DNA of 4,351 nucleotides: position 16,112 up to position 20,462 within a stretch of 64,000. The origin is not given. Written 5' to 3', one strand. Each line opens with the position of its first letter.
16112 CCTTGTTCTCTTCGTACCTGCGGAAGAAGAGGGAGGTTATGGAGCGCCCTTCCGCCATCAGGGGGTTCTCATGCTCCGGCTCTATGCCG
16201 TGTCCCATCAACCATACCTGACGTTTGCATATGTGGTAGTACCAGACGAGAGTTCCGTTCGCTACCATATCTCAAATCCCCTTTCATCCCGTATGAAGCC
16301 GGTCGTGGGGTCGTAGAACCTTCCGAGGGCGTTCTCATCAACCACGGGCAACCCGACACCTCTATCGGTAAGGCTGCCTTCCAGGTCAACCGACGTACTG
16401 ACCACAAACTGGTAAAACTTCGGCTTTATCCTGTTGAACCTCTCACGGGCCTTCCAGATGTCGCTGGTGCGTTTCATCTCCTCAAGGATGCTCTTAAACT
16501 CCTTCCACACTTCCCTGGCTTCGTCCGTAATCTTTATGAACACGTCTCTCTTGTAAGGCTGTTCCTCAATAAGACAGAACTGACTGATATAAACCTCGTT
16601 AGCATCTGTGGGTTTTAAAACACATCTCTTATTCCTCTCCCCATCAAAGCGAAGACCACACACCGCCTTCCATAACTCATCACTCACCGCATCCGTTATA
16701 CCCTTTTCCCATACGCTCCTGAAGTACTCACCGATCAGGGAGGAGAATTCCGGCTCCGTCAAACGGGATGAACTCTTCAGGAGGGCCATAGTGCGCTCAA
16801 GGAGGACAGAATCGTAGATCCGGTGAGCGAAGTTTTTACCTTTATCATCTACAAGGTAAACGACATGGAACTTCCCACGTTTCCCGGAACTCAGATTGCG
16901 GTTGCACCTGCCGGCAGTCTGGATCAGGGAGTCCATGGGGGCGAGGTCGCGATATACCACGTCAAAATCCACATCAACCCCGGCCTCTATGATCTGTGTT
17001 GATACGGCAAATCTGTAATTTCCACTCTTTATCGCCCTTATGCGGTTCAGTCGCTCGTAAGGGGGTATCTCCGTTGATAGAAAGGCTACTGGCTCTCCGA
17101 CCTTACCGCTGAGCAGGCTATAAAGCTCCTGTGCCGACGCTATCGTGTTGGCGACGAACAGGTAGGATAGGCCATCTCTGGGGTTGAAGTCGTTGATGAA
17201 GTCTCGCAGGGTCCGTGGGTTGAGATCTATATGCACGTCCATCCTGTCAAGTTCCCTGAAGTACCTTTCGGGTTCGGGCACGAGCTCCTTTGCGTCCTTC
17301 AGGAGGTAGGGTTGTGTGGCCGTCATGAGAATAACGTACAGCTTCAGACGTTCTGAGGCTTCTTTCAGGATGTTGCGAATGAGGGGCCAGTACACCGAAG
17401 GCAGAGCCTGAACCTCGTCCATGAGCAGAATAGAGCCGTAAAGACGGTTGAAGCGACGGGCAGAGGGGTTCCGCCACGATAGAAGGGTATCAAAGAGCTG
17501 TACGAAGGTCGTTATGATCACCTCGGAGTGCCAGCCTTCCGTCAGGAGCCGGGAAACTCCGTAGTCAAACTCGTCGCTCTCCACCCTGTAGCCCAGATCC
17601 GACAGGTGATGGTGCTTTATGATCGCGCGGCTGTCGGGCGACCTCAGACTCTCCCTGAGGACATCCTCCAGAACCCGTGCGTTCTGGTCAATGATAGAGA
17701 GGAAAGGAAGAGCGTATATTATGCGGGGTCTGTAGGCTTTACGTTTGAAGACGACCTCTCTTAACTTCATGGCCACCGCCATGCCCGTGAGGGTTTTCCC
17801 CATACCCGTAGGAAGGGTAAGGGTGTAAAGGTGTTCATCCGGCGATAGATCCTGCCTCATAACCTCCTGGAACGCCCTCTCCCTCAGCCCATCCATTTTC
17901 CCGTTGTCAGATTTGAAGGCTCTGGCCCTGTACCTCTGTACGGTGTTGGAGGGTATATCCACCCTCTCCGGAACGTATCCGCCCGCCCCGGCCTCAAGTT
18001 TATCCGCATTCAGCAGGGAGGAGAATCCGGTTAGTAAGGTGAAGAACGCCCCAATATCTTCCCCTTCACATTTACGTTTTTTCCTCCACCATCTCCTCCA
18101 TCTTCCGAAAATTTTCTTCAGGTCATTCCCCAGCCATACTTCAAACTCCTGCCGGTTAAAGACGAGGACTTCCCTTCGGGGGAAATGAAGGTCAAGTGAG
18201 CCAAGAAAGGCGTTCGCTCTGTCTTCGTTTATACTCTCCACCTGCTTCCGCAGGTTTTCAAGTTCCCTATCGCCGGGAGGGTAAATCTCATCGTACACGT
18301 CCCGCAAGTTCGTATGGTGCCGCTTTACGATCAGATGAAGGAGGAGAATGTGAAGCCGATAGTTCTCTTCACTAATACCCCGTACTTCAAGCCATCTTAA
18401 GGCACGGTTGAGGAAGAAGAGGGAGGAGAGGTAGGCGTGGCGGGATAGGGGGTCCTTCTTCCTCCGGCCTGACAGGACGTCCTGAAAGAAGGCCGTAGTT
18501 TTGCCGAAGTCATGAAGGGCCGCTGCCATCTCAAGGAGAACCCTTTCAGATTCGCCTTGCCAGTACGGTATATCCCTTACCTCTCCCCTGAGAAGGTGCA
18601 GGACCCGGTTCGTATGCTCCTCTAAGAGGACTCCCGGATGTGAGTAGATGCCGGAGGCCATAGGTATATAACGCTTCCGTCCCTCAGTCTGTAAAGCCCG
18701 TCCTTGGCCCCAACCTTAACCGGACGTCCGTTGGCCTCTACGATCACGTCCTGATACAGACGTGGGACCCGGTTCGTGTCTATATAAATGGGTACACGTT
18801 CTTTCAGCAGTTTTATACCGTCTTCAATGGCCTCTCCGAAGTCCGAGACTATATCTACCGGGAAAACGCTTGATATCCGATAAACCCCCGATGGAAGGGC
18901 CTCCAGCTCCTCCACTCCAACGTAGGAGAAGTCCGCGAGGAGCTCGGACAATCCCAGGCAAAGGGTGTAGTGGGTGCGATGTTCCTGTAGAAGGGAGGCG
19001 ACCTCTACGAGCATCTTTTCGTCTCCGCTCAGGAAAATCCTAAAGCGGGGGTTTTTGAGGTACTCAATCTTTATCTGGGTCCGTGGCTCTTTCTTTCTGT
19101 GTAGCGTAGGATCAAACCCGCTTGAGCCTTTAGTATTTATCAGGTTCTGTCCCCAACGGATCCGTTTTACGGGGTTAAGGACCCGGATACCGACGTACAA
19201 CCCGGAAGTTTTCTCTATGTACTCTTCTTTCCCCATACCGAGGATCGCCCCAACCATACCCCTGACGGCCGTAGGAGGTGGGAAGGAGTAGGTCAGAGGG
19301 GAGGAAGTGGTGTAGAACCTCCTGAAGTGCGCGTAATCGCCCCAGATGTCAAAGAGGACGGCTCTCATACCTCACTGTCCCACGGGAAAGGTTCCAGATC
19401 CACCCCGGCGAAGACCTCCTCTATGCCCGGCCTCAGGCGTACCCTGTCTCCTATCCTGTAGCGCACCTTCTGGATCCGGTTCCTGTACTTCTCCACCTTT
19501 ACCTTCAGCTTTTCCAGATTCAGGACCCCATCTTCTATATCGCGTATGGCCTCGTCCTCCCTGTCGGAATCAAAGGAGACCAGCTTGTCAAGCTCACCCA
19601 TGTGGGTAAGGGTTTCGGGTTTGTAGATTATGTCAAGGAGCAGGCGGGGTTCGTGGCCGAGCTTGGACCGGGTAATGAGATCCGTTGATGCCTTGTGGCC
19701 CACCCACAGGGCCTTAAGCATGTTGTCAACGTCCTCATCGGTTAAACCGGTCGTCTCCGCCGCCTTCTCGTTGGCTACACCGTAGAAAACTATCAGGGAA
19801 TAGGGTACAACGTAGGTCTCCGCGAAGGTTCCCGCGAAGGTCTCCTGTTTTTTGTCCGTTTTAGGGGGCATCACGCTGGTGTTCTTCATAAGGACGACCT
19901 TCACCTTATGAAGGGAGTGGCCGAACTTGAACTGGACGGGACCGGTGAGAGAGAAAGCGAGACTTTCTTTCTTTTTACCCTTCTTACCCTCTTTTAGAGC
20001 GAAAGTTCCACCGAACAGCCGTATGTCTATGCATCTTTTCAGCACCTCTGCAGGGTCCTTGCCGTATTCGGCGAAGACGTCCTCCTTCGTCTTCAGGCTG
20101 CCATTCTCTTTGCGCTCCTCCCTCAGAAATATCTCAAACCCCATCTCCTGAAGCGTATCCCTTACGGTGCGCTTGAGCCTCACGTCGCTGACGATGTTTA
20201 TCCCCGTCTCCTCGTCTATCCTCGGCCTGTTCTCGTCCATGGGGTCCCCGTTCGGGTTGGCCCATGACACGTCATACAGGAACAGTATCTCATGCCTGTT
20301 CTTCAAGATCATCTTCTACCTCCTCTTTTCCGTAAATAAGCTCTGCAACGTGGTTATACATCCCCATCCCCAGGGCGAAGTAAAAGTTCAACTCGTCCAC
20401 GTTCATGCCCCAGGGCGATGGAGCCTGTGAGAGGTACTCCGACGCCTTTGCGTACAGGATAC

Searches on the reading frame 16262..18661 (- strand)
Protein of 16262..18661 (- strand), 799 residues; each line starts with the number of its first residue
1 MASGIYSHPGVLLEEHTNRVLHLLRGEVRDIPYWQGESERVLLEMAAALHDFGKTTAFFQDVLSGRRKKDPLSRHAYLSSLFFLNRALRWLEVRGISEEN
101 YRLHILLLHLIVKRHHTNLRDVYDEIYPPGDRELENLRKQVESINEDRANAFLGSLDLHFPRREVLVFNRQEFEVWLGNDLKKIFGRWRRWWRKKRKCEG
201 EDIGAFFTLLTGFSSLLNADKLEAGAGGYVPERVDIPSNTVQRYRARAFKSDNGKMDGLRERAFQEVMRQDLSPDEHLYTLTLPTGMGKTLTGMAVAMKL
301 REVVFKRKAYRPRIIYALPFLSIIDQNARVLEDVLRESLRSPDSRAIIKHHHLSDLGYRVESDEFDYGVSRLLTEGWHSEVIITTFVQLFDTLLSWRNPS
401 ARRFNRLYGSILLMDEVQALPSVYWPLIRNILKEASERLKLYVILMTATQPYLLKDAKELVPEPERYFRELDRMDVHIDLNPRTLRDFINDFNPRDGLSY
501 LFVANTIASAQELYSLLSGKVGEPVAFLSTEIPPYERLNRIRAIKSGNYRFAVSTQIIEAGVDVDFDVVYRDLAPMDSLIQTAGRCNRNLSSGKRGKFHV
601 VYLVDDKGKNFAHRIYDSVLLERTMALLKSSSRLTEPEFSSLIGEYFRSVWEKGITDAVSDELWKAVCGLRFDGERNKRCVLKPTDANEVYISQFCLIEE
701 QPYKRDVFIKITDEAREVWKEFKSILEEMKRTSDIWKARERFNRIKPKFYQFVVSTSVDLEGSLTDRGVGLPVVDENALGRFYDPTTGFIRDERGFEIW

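Call 80: search_protein_families(library=ncbifam, proteins=[window:16262-18661:-], max_evalue=0.00001)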
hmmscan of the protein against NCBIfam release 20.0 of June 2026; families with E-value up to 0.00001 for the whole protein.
window:16262-18661:- (799 aa): 5 families
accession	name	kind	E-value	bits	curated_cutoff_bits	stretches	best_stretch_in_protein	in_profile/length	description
TIGR01587.1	cas3_core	equivalog_domain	1.3e-33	116.7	102.45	1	283-630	6-357/358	CRISPR-associated helicase Cas3'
TIGR02621.3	cas3_GSU0051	exception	1.4e-31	110.2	400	1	489-631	264-408/854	type I-G CRISPR-associated helicase/endonuclease Cas3g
TIGR01596.1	cas3_HD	equivalog_domain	1.7e-16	60.8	43.45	1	13-156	1-135/178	CRISPR-associated endonuclease Cas3''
NF007248.0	PRK09694.1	equivalog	3.5e-12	45.2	569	1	550-634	623-714/878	CRISPR-associated helicase/endonuclease Cas3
TIGR02562.1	cas3_yersinia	equivalog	1.2e-07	29.9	565.95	0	34-81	106-157/1110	type I-F CRISPR-associated helicase Cas3f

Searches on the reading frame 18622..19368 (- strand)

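Call 80: search_protein_families(library=ncbifam, proteins=[window:18622-19368:-], max_evalue=0.00001)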
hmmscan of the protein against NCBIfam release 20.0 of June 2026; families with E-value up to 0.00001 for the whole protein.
window:18622-19368:- (248 aa): 3 families
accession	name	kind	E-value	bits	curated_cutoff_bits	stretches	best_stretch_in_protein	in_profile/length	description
TIGR02592.1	cas_Cas5h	exception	3.5e-36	125.1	97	1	3-173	2-171/241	type I-B CRISPR-associated protein Cas5b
TIGR02593.1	CRISPR_cas5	subfamily_domain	6.7e-13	48.2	17.8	1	3-44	1-42/43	CRISPR-associated protein Cas5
TIGR01895.1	cas_Cas5t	exception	3.2e-07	30.2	96.7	1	8-196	8-181/217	type I-B CRISPR-associated protein Cas5b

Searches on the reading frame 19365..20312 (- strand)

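Call 80: search_protein_families(library=ncbifam, proteins=[window:19365-20312:-], max_evalue=0.00001)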
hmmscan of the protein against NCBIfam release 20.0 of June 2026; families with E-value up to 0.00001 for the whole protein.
window:19365-20312:- (315 aa): 3 families
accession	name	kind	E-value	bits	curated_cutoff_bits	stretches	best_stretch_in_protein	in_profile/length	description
TIGR02590.1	cas_Csh2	exception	4e-82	275.9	171.55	1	6-293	1-284/286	type I-B CRISPR-associated protein Cas7/Csh2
TIGR01595.1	cas_CT1132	subfamily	2e-65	221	125.8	1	3-283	1-257/268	CRISPR-associated protein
TIGR02589.1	cas_Csd2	exception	7.8e-33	114.1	182.25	1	6-202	1-207/284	type I-C CRISPR-associated protein Cas7/Csd2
